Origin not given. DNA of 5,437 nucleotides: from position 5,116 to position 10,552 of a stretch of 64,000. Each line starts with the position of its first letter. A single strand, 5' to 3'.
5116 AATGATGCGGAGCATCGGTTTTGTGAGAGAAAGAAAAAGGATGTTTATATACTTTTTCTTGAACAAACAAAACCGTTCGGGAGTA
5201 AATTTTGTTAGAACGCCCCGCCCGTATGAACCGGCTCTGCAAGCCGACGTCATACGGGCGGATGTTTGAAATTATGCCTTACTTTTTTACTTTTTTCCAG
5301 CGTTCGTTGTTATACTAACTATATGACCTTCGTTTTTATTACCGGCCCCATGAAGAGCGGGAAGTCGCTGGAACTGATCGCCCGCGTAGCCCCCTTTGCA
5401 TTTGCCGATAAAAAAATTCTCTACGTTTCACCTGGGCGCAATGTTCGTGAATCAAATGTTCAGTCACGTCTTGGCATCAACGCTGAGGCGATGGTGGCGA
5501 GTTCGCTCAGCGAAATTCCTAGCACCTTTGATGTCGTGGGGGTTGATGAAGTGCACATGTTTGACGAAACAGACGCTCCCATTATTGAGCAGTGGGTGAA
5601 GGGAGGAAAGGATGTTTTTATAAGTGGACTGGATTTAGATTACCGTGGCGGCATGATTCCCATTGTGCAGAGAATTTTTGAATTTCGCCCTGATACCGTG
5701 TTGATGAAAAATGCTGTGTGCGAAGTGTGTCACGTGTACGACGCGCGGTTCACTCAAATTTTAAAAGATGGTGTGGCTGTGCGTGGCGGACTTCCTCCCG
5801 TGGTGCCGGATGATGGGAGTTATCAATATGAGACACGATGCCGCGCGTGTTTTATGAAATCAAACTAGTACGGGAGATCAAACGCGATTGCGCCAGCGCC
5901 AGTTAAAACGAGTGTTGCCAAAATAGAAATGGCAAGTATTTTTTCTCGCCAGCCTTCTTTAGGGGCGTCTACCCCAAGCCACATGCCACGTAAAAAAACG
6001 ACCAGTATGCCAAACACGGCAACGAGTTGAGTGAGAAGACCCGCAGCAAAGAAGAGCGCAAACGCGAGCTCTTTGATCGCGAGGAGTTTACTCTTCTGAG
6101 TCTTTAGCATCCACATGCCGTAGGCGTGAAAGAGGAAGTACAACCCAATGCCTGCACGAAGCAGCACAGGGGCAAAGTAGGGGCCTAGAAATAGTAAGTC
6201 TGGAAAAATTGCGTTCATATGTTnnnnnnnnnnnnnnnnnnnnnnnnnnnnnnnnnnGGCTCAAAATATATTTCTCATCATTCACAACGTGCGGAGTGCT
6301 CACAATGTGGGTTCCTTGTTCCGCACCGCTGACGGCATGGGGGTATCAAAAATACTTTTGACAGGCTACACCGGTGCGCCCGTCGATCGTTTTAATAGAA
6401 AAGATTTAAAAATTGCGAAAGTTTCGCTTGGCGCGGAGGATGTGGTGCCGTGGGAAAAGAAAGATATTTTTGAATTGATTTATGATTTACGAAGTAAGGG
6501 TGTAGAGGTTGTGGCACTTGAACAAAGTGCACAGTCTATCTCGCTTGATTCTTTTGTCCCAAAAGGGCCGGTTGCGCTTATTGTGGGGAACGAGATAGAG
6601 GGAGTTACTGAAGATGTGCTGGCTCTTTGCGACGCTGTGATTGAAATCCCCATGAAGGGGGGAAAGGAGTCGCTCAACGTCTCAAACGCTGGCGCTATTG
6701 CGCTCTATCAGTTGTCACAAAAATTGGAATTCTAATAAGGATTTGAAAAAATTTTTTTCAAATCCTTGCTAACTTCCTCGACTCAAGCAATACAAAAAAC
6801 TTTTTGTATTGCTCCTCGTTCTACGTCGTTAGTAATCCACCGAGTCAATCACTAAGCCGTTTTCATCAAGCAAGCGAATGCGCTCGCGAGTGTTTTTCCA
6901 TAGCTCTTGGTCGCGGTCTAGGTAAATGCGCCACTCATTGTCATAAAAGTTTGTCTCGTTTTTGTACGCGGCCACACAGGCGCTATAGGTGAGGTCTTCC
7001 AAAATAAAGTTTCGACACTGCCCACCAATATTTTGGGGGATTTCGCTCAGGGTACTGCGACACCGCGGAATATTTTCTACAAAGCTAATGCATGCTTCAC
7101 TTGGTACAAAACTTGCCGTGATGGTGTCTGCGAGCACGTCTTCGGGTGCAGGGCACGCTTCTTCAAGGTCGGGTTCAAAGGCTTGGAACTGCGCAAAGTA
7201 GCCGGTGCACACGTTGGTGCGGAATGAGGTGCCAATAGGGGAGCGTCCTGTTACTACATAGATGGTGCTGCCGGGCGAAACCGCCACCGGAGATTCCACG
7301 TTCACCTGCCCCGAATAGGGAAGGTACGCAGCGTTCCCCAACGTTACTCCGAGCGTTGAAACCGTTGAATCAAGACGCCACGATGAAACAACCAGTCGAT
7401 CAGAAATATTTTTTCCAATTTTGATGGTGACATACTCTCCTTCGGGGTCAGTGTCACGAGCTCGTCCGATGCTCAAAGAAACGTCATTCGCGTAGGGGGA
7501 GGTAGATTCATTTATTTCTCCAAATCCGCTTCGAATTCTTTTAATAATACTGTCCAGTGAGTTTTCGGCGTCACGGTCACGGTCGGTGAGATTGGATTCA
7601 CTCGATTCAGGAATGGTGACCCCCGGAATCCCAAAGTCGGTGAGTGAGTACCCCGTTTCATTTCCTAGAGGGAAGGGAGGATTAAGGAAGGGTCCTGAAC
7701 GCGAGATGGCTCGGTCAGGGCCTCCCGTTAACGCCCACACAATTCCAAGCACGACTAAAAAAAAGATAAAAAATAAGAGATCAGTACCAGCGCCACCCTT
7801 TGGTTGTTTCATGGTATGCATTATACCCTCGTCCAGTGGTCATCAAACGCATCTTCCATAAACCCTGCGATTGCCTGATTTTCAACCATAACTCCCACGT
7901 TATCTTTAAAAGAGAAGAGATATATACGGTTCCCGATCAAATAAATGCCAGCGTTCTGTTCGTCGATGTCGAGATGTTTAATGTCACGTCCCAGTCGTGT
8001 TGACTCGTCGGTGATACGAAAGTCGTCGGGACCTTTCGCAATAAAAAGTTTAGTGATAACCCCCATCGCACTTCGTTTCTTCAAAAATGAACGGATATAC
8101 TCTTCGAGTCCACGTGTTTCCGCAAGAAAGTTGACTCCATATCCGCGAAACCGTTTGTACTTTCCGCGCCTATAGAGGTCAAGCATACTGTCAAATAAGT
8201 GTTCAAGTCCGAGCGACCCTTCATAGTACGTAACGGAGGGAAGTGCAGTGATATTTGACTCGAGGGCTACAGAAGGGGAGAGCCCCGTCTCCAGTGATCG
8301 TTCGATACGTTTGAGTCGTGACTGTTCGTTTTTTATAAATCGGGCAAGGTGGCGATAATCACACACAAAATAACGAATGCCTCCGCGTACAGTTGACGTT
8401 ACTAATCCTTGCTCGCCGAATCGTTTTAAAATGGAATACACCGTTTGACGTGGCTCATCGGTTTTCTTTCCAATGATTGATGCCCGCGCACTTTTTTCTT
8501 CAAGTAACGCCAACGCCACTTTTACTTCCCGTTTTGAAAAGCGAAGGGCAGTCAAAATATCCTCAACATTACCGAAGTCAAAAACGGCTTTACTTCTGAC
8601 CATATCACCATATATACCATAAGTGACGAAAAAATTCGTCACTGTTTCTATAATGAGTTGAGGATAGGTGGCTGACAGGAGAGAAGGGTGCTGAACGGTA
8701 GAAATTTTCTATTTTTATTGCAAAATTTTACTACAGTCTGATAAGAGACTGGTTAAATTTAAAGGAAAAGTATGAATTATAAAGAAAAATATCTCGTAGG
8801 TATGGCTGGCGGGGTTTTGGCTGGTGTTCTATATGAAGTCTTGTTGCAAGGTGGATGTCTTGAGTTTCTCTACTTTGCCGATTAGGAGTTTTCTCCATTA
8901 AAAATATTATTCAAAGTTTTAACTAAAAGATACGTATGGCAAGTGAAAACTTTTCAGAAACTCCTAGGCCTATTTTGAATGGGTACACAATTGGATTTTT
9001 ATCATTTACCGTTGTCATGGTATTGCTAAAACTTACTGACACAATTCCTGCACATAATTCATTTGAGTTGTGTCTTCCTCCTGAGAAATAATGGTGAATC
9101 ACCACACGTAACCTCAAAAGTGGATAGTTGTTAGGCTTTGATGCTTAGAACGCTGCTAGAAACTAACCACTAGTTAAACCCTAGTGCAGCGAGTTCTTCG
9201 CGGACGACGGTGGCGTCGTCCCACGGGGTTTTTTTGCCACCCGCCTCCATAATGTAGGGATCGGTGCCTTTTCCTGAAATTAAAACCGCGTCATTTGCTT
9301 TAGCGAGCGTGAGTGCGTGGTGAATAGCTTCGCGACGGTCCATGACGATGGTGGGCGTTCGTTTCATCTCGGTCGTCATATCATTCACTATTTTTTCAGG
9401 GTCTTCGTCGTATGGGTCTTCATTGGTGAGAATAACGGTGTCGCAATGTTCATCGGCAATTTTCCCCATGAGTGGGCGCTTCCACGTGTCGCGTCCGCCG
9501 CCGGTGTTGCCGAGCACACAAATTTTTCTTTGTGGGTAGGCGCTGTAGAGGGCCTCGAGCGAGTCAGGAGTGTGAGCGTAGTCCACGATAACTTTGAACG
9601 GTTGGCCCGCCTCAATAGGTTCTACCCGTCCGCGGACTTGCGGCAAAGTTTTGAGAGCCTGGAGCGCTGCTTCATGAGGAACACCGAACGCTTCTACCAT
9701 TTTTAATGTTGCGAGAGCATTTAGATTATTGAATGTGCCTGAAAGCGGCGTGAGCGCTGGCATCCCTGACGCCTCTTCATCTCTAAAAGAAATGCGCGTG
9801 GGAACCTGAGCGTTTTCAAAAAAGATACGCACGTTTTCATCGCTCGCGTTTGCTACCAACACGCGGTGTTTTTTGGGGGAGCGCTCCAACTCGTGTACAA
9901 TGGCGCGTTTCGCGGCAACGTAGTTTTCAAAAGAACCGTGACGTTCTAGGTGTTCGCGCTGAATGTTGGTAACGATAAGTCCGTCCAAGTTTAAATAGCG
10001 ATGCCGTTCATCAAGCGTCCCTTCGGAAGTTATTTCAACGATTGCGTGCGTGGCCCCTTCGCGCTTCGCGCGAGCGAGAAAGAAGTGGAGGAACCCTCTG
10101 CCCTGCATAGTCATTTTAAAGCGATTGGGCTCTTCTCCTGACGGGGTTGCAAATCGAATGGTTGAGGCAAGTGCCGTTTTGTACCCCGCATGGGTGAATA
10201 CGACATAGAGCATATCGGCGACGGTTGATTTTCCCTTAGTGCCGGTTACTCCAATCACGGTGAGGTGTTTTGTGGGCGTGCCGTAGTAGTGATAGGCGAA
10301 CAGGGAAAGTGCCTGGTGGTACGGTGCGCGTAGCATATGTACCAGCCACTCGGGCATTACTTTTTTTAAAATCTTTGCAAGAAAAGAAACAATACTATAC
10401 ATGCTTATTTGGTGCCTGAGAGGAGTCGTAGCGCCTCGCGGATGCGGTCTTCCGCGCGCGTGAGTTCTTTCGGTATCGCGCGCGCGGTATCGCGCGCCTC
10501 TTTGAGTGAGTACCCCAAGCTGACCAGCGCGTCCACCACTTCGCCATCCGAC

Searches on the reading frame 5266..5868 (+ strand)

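Call 30: search_protein_families(library=pfam, proteins=[window:5266-5868:+], max_evalue=0.0001)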
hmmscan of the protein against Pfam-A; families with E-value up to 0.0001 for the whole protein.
window:5266-5868:+ (200 aa): 1 family
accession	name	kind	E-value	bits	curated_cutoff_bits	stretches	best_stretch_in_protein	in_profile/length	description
PF00265.24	TK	-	1.8e-21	77.2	20.6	1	22-196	3-176/176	Thymidine kinase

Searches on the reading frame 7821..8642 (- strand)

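Call 30: search_protein_families(library=pfam, proteins=[window:7821-8642:-], max_evalue=0.0001)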
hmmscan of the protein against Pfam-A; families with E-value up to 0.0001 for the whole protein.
window:7821-8642:- (273 aa): 1 family
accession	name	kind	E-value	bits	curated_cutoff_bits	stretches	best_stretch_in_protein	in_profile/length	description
PF01978.25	TrmB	-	6.6e-09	35.9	25.6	1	32-91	3-62/68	Sugar-specific transcriptional regulator TrmB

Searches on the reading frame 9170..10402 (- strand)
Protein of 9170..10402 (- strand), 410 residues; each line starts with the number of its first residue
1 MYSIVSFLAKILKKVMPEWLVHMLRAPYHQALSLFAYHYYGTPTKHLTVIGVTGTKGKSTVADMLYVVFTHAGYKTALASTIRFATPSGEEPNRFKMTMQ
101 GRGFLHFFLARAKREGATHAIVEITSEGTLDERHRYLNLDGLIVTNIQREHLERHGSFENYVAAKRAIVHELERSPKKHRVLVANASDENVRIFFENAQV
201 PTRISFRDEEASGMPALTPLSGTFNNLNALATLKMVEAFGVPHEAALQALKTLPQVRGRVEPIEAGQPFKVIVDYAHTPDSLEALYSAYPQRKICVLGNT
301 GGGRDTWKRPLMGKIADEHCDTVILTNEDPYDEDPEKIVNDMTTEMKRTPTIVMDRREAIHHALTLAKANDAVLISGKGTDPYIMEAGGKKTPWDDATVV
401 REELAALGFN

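Call 3: search_protein_families(library=pfam, proteins=[window:9170-10402:-], max_evalue=0.01)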
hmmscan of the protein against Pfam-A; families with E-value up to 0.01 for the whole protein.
window:9170-10402:- (410 aa): 2 families
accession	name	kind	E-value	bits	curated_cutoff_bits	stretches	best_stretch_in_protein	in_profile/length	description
PF02875.26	Mur_ligase_C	-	1.2e-27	97.7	28.4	1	258-379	1-127/127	Mur ligase, glutamate ligase domain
PF08245.18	Mur_ligase_M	-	9.7e-24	84.9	24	1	52-201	1-138/200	Mur ligase middle domain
